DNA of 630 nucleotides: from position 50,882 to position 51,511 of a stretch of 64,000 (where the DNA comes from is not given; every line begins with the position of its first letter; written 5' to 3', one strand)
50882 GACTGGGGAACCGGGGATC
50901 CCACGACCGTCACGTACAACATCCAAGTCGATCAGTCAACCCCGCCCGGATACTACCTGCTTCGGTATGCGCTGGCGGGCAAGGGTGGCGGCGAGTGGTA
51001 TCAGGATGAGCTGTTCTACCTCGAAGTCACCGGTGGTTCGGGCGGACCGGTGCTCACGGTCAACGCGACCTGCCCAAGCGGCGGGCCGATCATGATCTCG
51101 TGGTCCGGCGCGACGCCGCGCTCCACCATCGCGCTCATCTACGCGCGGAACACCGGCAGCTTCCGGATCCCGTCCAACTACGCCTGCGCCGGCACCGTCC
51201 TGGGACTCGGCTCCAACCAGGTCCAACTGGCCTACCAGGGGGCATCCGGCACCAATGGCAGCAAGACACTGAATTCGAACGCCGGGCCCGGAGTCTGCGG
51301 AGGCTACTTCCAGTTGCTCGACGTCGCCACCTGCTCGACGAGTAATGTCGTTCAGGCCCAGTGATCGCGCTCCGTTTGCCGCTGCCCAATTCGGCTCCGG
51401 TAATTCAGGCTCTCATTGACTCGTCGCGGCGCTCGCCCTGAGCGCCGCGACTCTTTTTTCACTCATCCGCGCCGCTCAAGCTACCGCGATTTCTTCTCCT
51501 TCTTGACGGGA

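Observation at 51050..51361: Unnamed ~100-aa C-terminal module with four conserved Cys shared by at least three secreted proteins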

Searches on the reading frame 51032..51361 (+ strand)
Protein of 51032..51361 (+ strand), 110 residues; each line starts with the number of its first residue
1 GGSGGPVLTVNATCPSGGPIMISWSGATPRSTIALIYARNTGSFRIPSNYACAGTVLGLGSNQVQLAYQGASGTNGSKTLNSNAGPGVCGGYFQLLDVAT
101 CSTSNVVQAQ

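Call 11: find_homologous_proteins(query=A1, max_evalue=0.001)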
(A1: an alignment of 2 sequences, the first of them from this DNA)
Query A1 (2 sequences) (110 aa, profile of the alignment): 7 proteins with E <= 0.001 among 257 candidates.
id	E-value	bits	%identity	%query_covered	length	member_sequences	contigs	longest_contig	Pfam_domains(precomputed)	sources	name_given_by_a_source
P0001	2.4e-32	130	62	94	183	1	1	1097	PF24681.2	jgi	jgi:hypothetical protein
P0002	8.6e-31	125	50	91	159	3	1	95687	-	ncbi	-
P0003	4.8e-29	119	49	93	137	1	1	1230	-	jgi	-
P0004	3.8e-28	116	51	95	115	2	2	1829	-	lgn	-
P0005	4.7e-26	110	47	90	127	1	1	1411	-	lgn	-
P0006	3.4e-22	97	45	92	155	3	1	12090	-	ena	-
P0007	7.4e-19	86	43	93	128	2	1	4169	-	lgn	-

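Call 17: search_solved_structures(query=A2, max_evalue=10)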
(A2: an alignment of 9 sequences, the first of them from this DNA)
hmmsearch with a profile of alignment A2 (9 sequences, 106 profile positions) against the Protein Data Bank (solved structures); distinct sequences matched with E-value up to 10: 8.
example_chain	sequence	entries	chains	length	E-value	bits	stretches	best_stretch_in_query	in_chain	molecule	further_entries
5hm3_A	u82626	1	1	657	0.044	17.4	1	13-75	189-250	Long-chain-fatty-acid--AMP ligase FadD32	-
5ey9_A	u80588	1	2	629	0.11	16.1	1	13-75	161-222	Long-chain-fatty-acid--AMP ligase FadD32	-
5d6n_A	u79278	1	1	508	0.2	15.3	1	13-74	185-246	Acyl-CoA synthase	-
5d6j_A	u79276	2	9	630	0.24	15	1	13-74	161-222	Acyl-CoA synthase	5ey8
5icr_A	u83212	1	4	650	0.26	14.9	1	13-74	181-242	Acyl-CoA synthase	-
6cr1_L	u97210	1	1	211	0.44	14.2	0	5-26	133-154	Light chain of adalimumab EFab (VL-IgE CH2)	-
2rcj_C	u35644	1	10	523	0.49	14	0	3-45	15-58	IgA1 heavy chain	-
5j7c_C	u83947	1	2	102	1.1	12.9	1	7-44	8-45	FNfn10-anti-lysozyme (DE0.4.1)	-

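Call 18: find_encoding_contigs(protein=P0002, flank=10000, max_places=3)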
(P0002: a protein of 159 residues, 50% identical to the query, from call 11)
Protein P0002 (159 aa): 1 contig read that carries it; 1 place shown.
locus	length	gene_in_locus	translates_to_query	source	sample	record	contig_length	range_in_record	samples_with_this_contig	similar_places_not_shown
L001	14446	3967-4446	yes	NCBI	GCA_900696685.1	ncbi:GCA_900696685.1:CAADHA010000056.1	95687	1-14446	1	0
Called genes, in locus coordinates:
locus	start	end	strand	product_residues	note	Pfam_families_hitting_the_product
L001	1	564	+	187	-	?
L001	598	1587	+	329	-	PF00578:AhpC-TSA (faint)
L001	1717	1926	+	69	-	-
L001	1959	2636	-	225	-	PF00196:GerE, PF08281:Sigma70_r4_2 (weak), PF13936:HTH_38 (weak)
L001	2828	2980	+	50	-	-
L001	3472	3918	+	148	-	-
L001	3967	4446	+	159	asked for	-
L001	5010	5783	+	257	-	PF17848:Zn_ribbon_ACC (weak), PF01039:Carboxyl_trans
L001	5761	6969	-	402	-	PF02805:Ada_Zn_binding, PF12833:HTH_18, PF01035:DNA_binding_1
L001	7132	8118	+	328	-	PF12849:PBP_like_2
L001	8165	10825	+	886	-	PF00528:BPD_transp_1 (weak)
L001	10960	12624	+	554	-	PF00528:BPD_transp_1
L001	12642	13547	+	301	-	PF00005:ABC_tran, PF02463:SMC_N (faint), PF13304:AAA_21 (faint)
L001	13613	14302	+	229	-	PF01895:PhoU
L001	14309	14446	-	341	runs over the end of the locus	-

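Call 19: find_encoding_contigs(protein=P0006, flank=8000, max_places=3)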
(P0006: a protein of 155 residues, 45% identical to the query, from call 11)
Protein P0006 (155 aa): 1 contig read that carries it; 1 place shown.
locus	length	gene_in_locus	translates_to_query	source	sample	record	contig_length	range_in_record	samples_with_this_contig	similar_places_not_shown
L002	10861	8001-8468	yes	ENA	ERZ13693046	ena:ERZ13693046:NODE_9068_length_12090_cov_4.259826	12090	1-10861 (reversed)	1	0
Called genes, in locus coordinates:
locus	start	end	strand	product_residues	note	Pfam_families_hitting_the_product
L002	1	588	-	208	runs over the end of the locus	PF12686:DUF3800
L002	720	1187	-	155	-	-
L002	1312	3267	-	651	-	PF13292:DXP_synthase_N, PF00456:Transketolase_N (weak), PF02779:Transket_pyr, PF02780:Transketolase_C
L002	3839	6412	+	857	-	PF00082:Peptidase_S8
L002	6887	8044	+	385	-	-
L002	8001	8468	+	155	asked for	-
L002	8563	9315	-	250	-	-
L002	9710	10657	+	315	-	-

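Call 23: predict_structure(alignment_id=A2)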
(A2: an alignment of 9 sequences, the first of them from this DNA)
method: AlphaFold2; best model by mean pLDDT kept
length: 110 residues; sequences in the alignment: 9
mean_pLDDT: 90.0   pTM: 0.82
mean pLDDT of the five models: 90.0, 88.0, 61.9, 55.6, 49.5
residues with pLDDT >= 90: 81; 70-90: 25; 50-70: 1; < 50: 3
segments of 3 or more residues with pLDDT < 50: 1-3
pLDDT, mean of each block of 10 residues (from residue 1): 75 84 96 94 93 93 88 95 85 95 93
secondary structure, 60 per line:
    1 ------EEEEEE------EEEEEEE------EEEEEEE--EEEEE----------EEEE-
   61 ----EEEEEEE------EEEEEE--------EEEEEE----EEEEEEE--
elements in order: E7-12 E19-25 E32-38 E41-45 E56-59 E65-71 E78-83 E92-97 E102-108

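Call 25: search_protein_representatives(alignment_id=A2)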
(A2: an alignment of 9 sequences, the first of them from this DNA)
Query: 9 sequences, 106 profile positions. Proteins with E-value up to 0.001 (for the whole library): 1882; up to 1e-10: 861; up to 1e-30: 62. The best 150 are listed.
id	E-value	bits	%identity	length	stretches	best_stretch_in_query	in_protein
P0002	2.5e-42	159.7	-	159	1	2-106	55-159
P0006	5.8e-39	148.9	-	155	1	4-106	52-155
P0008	1.6e-38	147.5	-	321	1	2-106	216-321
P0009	2.1e-38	147.1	-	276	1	4-106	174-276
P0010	5.7e-38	145.7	-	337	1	2-106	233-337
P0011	1.3e-37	144.6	-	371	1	3-106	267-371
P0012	1.5e-37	144.3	-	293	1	3-106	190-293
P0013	1.6e-37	144.2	-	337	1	2-106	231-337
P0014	1.8e-37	144.1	-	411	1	4-106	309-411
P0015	5.5e-37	142.5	-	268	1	5-106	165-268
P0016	6.9e-37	142.2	-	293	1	3-106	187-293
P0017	8.7e-37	141.9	-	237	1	2-106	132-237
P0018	2.2e-36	140.6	-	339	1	2-106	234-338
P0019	2.4e-36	140.5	-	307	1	2-106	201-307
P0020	2.7e-36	140.3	-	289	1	2-106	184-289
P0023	7.7e-36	138.8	-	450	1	3-106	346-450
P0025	2.0e-35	137.5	-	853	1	6-105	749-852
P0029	1.6e-34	134.6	-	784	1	2-106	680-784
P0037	3.4e-33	130.3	-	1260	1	2-105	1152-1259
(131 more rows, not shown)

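Call 26: fold_search(model_id=the predicted structure, library=pdb)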
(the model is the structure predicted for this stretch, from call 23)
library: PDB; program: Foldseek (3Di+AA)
matches with E <= 10: 1757; with E <= 0.001: 0
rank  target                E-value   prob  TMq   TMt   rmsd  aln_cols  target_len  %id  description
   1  9jtz_A                2.0e-02  1.00  0.62  0.29   2.9       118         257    7  Crystal structure of Nir2 C-terminal domain in complex with phosphatidic acid (released 2025-10-15)
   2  1nco_A                2.5e-02  0.99  0.47  0.46   6.2       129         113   10  STRUCTURE OF THE ANTITUMOR PROTEIN-CHROMOPHORE COMPLEX NEOCARZINOSTATIN (released 1993-10-31)
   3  7uc3                  2.5e-02  0.96  0.40  0.32  10.1       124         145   13  Intramolecular ester bond-containing repeat domain from G. bergeri adhesin (released 2023-03-22)
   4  9jz1_A                2.6e-02  1.00  0.52  0.27   4.3       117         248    5  Crystal structure of Nir2 C-terminal domain in complex with phosphate (released 2025-10-15)
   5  1xvs_A                2.7e-02  0.60  0.30  0.27   9.9       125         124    9  Crystal structure of apaG Protein from Vibrio cholerae (released 2004-12-14)
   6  9jzp_A                2.9e-02  1.00  0.55  0.26   3.9       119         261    5  Crystal structure of Nir2 C-terminal domain (released 2025-10-15)
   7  9mte_A                2.9e-02  1.00  0.57  0.57   8.5       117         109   13  CryoEM structure of extracellular domain of human HER2 complexed with two nano-bodies 27A05 and 47D05 (released 2025-11-19)
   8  3ob8_A                2.9e-02  0.87  0.39  0.07   9.1       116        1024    9  Structure of the beta-galactosidase from Kluyveromyces lactis in complex with galactose (released 2011-08-17)
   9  9jtz_B                3.1e-02  0.99  0.50  0.25   4.5       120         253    7  Crystal structure of Nir2 C-terminal domain in complex with phosphatidic acid (released 2025-10-15)
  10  4hsa_C                3.2e-02  0.97  0.47  0.22   7.3       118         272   13  Structure of interleukin 17a in complex with il17ra receptor (released 2013-05-22)
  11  9jtz_C                3.4e-02  1.00  0.55  0.28   3.8       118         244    6  Crystal structure of Nir2 C-terminal domain in complex with phosphatidic acid (released 2025-10-15)
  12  2cbq_B                3.4e-02  0.98  0.48  0.47   6.5       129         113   12  Crystal structure of the neocarzinostatin 1Tes15 mutant bound to testosterone hemisuccinate. (released 2006-03-22)
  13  7yve_H                3.4e-02  0.97  0.50  0.50   5.2       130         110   11  Omicron BA.4/5 SARS-CoV-2 S in complex with TH027 Fab (released 2023-06-28)
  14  4hsa_F                3.4e-02  0.97  0.47  0.22   7.5       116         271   13  Structure of interleukin 17a in complex with il17ra receptor (released 2013-05-22)
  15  2cbq_A                3.8e-02  0.98  0.48  0.48   7.4       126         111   10  Crystal structure of the neocarzinostatin 1Tes15 mutant bound to testosterone hemisuccinate. (released 2006-03-22)
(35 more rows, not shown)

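Call 31: search_protein_families(library=pfam, alignment_id=A3, max_evalue=0.001)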
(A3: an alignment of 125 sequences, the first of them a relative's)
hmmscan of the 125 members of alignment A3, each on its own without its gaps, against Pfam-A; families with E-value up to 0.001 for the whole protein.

A. member 1, P0002 (159 aa): 0 families

B. families by the number of members that match (of 125 scanned): 34 families (the first 25 are shown)
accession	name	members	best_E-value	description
PF14312.12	FG-GAP_2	9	4.3e-130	FG-GAP repeat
PF24681.1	Kelch_KLHDC2_KLHL20_DRC7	8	8.1e-39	KLHDC2/KLHL20/DRC7 Kelch-repeats domain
PF13418.12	Kelch_4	8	3.9e-24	Galactose oxidase, central domain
PF06739.17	SBBP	7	2.8e-43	Beta-propeller repeat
PF13415.12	Kelch_3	7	8.5e-26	Galactose oxidase, central domain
PF07679.22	I-set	7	9.6e-14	Immunoglobulin I-set domain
PF24981.1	Beta-prop_ATRN-LZTR1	6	9.2e-19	Attractin/LZTR1 beta-propeller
PF14339.12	DUF4394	6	4.1e-15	Domain of unknown function (DUF4394)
PF13927.12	Ig_3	6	1.5e-10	Immunoglobulin domain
PF13517.12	FG-GAP_3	4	5.9e-52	FG-GAP-like repeat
PF01839.29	FG-GAP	4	4.3e-39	FG-GAP repeat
PF12768.13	Rax2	4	2e-11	Rax2 C-terminal beta propeller domain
PF17164.10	DUF5122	4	2.3e-09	Domain of unknown function (DUF5122) beta-propeller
PF25778.1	DUF7948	3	7.7e-49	Domain of unknown function (DUF7948)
PF13360.13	PQQ_2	3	6.5e-16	Outer membrane protein assembly factor BamB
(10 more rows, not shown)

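Call 32: search_protein_families(library=ncbifam, alignment_id=A3, max_evalue=0.01)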
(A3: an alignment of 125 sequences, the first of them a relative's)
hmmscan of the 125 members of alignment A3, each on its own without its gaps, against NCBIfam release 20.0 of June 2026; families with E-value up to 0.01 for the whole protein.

A. member 1, P0002 (159 aa): 0 families

B. families by the number of members that match (of 125 scanned): 41 families (the first 25 are shown)
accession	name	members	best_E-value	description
NF047494.1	Lepto_SBBP_lipo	6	6.8e-34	SBBP repeat beta-propeller lipoprotein, LipL53 family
NF047539.1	XAC2610_fam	4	7.5e-14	XAC2610-related protein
TIGR02608.1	delta_60_rpt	3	1.8e-07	delta-60 repeat domain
TIGR03921.1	T7SS_mycosin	2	7.6e-40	type VII secretion-associated serine protease mycosin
TIGR02913.1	HAF_rpt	2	1.4e-32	HAF repeat protein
NF033595.1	denti_PrtP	2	7.2e-27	dentilisin complex serine proteinase subunit PrtP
TIGR03300.1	assembly_YfgL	2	3.1e-09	outer membrane protein assembly factor BamB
TIGR03895.1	protease_PatA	2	7.8e-07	PatA/PatG family cyanobactin maturation protease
NF009503.0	PRK12863.1-3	2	4.5e-05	YciI-like protein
NF038231.1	MBL_Geo_Pelo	1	4e-17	GPMC system MBL fold metallohydrolase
NF002553.0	PRK02113.1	1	1.1e-12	MBL fold metallo-hydrolase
NF009402.0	PRK12767.1-1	1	1.1e-11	carbamoyl phosphate synthase-like protein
NF038127.1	FDP_fam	1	1.4e-09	DVUA0089 family protein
NF008351.0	PRK11138.1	1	7.2e-09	outer membrane protein assembly factor BamB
NF041516.1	PA2928_fam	1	3e-08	PA2928 family protein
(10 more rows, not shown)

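Call 37: find_related_loci(query=A1, collection=genome_contigs, flank=6000)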
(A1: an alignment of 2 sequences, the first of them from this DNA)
Query A1 (110 aa) in genome_contigs; peptide patterns used: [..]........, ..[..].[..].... (x = any residue, [..] = any of these).
151 stretches matched a pattern; 67 encode a relative of the query (tblastn E <= 1e-3); 66 distinct loci.
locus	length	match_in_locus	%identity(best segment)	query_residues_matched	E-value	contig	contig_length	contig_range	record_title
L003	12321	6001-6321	73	4-110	8e-50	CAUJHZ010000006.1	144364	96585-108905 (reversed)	MAG: Planctomycetota bacterium isolate KLAP200 genome assembly, contig: KLAP200_317112, whole genome shotgun sequence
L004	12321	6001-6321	71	3-110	3e-47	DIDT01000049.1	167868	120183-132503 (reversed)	MAG TPA_asm: Phycisphaerales bacterium UBA5793 UBA5793_contig_245, whole genome shotgun sequence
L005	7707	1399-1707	70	8-110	8e-47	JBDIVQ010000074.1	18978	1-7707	MAG: Phycisphaerae bacterium isolate Bin_17 NODE_1093_length_18978_cov_27.068272, whole genome shotgun sequence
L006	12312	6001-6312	71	5-108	2e-46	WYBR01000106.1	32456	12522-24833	MAG: Vicinamibacteraceae bacterium isolate PLA1 k127_526859, whole genome shotgun sequence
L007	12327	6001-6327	67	2-110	2e-46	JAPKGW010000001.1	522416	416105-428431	MAG: Phycisphaerales bacterium isolate PDA_C_MAG.101 MAG.101_1, whole genome shotgun sequence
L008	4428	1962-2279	69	5-110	2e-46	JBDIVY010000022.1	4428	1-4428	MAG: Phycisphaerales bacterium isolate Bin_30 NODE_7360_length_4428_cov_12.556615, whole genome shotgun sequence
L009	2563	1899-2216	71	5-110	3e-46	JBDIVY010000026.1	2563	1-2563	MAG: Phycisphaerales bacterium isolate Bin_30 NODE_14791_length_2563_cov_17.339901, whole genome shotgun sequence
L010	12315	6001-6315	66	6-110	1e-44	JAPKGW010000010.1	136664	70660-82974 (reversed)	MAG: Phycisphaerales bacterium isolate PDA_C_MAG.101 MAG.101_10, whole genome shotgun sequence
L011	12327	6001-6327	65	2-110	2e-44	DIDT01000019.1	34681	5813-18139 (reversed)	MAG TPA_asm: Phycisphaerales bacterium UBA5793 UBA5793_contig_767, whole genome shotgun sequence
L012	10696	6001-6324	66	3-110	7e-44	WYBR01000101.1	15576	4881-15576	MAG: Vicinamibacteraceae bacterium isolate PLA1 k127_449920, whole genome shotgun sequence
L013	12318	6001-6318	67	5-110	2e-43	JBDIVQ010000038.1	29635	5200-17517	MAG: Phycisphaerae bacterium isolate Bin_17 NODE_628_length_29635_cov_26.557273, whole genome shotgun sequence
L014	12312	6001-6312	65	5-108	3e-43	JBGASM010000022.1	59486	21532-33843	MAG: Phycisphaerales bacterium isolate MAG_AAO_H10.54 AAOH10-54_opera_contig_2250, whole genome shotgun sequence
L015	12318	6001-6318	66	5-110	7e-43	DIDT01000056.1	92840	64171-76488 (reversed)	MAG TPA_asm: Phycisphaerales bacterium UBA5793 UBA5793_contig_205, whole genome shotgun sequence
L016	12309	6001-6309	63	8-110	7e-41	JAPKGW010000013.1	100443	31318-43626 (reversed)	MAG: Phycisphaerales bacterium isolate PDA_C_MAG.101 MAG.101_13, whole genome shotgun sequence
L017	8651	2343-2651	65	8-110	3e-40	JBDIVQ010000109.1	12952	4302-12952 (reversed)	MAG: Phycisphaerae bacterium isolate Bin_17 NODE_1799_length_12952_cov_28.002807, whole genome shotgun sequence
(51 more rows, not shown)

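Call 45: search_protein_families(library=pfam, alignment_id=A4, max_evalue=10)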
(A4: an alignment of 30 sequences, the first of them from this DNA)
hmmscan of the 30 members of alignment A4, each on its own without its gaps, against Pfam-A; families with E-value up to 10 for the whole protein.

A. member 1, seq(110 aa): 0 families

B. families by the number of members that match (of 30 scanned): 3 families
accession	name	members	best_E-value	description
PF05128.17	DUF697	1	0.17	Domain of unknown function (DUF697)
PF19628.4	DUF6132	1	0.24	Family of unknown function (DUF6132)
PF16142.10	DUF4850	1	0.25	Domain of unknown function (DUF4850)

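Call 46: search_protein_families(library=ncbifam, alignment_id=A4, max_evalue=10)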
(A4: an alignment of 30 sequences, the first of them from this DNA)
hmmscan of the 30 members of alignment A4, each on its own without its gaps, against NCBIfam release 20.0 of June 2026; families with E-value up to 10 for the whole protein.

A. member 1, seq(110 aa): 0 families

B. families by the number of members that match (of 30 scanned): 3 families
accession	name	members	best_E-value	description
NF032894.1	APH_3pp_Ia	2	0.0085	aminoglycoside O-phosphotransferase APH(3'')-Ia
NF038339.3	FAAL_FadD32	1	0.071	long-chain-fatty-acid--AMP ligase FadD32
NF052301.2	Rv2253_fam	1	0.76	Rv2253 family sensor-like surface protein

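Call 59: list_cluster_members(proteins=[P0002, P0008, P0009, P0010, P0011, P0014, P0023, P0025, P0029, P0037])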
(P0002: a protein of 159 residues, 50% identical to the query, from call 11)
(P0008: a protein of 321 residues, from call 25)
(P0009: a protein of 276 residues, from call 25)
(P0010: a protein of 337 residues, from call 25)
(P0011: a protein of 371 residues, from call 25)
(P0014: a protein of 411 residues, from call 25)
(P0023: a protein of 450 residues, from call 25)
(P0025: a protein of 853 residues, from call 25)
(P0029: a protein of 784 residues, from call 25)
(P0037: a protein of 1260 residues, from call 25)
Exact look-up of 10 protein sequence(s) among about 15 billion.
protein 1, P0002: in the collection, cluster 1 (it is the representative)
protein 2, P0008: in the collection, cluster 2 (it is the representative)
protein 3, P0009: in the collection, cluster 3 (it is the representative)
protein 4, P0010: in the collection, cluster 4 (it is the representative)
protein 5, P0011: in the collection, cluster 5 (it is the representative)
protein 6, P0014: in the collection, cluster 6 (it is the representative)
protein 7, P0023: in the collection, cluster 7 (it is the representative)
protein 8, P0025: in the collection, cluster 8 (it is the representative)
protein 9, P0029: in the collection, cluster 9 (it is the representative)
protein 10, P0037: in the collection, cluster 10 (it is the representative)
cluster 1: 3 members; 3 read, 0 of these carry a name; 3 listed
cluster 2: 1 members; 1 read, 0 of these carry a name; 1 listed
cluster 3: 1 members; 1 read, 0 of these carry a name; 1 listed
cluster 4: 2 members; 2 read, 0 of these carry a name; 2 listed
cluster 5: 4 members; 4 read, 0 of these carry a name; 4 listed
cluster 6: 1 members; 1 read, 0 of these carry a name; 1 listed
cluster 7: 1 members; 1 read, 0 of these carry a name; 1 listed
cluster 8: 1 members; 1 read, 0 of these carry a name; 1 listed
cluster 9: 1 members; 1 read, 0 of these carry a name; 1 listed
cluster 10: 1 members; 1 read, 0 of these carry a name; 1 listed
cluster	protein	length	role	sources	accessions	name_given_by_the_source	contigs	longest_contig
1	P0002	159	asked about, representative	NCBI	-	-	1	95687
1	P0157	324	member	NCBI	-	-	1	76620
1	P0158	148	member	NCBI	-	-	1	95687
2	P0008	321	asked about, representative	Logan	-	-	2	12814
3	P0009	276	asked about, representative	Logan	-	-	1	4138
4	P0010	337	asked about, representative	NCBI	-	-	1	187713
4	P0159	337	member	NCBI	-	-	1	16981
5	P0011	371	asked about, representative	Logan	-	-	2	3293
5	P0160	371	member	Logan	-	-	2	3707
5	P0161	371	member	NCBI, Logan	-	-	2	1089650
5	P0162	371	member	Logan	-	-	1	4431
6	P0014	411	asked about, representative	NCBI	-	-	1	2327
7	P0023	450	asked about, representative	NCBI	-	-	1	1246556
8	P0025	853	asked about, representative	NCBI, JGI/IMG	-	-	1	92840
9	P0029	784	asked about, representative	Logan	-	-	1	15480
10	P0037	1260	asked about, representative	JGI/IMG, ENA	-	-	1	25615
